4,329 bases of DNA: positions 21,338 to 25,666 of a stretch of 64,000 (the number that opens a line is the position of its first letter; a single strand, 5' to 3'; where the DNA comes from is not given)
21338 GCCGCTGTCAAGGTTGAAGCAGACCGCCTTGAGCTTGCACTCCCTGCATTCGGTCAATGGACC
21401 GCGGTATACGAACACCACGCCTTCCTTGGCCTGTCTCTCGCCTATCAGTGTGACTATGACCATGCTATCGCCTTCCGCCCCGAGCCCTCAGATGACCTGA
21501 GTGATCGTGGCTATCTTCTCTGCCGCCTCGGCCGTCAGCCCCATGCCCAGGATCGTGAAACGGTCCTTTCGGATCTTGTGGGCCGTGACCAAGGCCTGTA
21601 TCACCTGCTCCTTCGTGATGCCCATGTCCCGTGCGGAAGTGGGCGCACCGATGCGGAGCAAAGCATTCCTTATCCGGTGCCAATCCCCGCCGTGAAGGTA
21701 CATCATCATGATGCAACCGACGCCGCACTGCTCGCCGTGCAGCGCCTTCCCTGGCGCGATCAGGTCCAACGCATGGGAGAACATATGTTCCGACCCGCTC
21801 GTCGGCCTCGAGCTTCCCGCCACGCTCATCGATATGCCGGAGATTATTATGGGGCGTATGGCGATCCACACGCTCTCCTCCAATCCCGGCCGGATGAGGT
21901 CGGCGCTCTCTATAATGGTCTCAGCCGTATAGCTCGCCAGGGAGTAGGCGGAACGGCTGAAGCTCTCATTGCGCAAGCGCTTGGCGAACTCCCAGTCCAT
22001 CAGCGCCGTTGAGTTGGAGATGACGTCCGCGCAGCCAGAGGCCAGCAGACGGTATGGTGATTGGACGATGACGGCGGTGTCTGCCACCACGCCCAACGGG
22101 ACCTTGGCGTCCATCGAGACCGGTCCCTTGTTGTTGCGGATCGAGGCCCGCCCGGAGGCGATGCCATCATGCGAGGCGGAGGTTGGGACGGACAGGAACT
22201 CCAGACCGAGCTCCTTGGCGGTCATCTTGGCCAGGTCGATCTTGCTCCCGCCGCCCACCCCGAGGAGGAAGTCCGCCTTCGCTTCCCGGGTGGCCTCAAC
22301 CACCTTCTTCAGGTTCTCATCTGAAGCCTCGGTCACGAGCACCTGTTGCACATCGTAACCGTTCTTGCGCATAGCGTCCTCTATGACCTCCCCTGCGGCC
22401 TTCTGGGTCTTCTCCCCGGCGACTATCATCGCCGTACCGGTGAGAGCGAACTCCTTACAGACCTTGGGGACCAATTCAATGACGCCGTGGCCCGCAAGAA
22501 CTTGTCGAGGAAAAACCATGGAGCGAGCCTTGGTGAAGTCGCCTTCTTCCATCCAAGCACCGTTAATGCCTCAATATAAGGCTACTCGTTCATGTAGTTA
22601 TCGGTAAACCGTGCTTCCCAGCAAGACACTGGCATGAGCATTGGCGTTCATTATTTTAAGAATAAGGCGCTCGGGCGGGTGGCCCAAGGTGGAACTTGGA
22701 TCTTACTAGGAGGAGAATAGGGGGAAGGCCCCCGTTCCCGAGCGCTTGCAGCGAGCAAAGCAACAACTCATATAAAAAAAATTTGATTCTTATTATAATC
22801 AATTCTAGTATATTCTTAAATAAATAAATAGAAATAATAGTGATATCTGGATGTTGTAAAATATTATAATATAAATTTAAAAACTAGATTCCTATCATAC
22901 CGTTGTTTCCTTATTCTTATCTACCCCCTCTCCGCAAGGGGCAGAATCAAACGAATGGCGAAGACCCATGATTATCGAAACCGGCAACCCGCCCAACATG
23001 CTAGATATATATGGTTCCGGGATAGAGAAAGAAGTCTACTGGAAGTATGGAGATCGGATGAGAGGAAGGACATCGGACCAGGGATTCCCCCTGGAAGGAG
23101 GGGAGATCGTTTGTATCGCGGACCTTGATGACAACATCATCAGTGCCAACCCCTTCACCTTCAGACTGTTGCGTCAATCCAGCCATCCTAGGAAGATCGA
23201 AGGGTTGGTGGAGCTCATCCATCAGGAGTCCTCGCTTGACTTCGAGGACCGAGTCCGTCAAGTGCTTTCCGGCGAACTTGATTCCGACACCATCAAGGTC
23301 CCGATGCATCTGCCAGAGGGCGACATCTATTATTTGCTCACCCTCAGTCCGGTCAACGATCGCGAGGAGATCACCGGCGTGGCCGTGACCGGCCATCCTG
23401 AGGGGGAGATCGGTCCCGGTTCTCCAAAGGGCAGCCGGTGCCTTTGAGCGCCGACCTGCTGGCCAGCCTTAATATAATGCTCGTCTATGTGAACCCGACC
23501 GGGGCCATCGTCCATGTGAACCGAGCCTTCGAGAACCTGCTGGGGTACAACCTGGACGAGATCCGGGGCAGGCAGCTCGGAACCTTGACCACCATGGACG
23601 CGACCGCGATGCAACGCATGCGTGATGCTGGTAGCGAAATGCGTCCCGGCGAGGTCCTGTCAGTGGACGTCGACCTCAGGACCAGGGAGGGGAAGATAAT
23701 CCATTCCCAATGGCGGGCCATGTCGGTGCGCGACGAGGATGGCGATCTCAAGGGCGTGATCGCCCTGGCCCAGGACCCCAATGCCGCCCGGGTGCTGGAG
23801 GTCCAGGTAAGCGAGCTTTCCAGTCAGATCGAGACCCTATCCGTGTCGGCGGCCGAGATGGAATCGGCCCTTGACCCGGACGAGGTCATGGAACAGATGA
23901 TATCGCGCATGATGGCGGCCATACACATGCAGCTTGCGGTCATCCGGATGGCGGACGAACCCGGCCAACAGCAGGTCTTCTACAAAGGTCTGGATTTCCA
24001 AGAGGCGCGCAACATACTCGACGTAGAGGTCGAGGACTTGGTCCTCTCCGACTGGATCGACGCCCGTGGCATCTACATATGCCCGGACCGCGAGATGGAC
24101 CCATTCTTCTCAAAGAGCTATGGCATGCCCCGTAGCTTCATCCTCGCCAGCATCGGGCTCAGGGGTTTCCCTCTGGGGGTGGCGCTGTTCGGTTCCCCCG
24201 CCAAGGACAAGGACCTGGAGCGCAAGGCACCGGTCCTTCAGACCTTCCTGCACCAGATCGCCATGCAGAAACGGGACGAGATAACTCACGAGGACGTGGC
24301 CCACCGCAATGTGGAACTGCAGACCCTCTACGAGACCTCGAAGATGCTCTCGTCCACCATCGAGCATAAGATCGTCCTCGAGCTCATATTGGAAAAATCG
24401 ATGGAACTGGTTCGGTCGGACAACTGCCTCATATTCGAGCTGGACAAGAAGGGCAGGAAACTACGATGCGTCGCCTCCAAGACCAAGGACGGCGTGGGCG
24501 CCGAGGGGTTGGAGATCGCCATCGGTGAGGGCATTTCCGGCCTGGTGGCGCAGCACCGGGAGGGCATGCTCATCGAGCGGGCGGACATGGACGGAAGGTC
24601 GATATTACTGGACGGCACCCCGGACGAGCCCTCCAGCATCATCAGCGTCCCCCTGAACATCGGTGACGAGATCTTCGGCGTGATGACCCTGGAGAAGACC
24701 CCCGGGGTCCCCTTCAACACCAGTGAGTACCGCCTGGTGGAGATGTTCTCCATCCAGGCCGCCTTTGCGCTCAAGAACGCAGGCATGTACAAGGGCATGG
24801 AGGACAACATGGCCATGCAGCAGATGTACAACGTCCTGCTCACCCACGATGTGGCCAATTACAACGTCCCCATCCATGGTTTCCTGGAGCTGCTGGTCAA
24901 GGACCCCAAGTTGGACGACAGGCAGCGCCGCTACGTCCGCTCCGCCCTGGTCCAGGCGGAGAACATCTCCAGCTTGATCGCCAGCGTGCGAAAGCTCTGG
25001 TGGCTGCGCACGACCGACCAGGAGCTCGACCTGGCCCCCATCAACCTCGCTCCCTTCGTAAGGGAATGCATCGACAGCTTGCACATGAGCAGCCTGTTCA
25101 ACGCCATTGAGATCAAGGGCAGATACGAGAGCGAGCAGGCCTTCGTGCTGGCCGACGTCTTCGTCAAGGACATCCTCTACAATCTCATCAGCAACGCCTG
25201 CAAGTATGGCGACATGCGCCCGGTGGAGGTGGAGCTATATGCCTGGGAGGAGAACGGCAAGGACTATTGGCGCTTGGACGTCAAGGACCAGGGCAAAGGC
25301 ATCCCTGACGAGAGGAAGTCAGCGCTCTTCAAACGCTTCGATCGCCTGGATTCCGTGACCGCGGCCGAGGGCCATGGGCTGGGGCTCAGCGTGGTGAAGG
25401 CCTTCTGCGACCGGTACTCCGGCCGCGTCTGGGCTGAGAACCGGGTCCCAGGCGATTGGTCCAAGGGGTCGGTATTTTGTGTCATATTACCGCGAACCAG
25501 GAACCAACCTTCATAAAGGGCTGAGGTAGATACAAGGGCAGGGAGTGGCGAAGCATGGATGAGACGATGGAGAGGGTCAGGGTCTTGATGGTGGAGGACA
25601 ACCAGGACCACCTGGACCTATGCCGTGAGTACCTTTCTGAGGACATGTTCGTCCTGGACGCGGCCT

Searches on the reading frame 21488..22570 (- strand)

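Call 59: search_protein_families(library=pfam, proteins=[window:21488-22570:-], max_evalue=0.001)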
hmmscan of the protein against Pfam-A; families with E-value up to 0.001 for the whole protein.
window:21488-22570:- (360 aa): 2 families
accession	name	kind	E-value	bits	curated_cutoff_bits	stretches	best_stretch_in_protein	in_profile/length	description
PF13685.12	Fe-ADH_2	-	5.5e-37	127.5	28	1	27-172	3-149/149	Iron-containing alcohol dehydrogenase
PF00465.25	Fe-ADH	-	3.3e-16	59.8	31.3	1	21-149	1-148/168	Iron-containing alcohol dehydrogenase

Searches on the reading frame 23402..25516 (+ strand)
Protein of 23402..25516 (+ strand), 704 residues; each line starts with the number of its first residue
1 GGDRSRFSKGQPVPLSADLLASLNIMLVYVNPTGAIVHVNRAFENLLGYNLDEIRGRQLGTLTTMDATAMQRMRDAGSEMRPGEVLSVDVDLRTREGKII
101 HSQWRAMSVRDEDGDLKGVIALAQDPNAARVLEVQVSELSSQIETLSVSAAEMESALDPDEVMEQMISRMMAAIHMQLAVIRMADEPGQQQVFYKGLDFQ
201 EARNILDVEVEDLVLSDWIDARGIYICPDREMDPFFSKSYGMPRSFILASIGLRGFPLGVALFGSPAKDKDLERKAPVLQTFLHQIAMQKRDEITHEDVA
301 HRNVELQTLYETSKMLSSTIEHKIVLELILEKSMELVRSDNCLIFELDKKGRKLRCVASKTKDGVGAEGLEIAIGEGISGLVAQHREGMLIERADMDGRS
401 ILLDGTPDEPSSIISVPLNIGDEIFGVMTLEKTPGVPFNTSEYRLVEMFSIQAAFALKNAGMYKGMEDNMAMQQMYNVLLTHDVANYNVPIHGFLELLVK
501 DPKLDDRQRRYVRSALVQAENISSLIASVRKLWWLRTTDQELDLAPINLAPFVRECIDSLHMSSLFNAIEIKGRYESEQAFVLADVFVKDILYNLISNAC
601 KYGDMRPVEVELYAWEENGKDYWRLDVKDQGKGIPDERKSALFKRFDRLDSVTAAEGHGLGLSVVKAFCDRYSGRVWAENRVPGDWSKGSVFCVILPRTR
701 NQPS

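Call 59: search_protein_families(library=pfam, proteins=[window:23402-25516:+], max_evalue=0.001)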
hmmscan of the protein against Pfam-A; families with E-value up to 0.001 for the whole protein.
window:23402-25516:+ (704 aa): 10 families
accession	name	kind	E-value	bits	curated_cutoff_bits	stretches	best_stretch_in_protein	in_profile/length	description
PF02518.31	HATPase_c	-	1.1e-21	77.7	26.4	1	587-699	5-110/111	Histidine kinase-, DNA gyrase B-, and HSP90-like ATPase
PF13492.12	GAF_3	-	2.1e-13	51.3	27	1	326-459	6-129/129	GAF domain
PF13185.12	GAF_2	-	7.6e-13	49.3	28.6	1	324-457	6-135/136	GAF domain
PF01590.32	GAF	-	1.2e-12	48.9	22.4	1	325-457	5-133/133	GAF domain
PF13426.13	PAS_9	-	2.4e-12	47.5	27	1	25-125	3-100/103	PAS domain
PF08448.16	PAS_4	-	1.9e-10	41.4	23.1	1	21-128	2-107/110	PAS fold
PF00989.32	PAS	-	1.1e-09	38.8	22.6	1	20-125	7-112/113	PAS fold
PF08447.18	PAS_3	-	5e-06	27.1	25.6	1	36-121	1-87/89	PAS fold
PF13188.13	PAS_8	-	0.0002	21.6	21.8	1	21-63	8-47/65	PAS domain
PF00512.31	HisKA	-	0.00057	20.3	26.9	0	491-531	20-59/66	His Kinase A (phospho-acceptor) domain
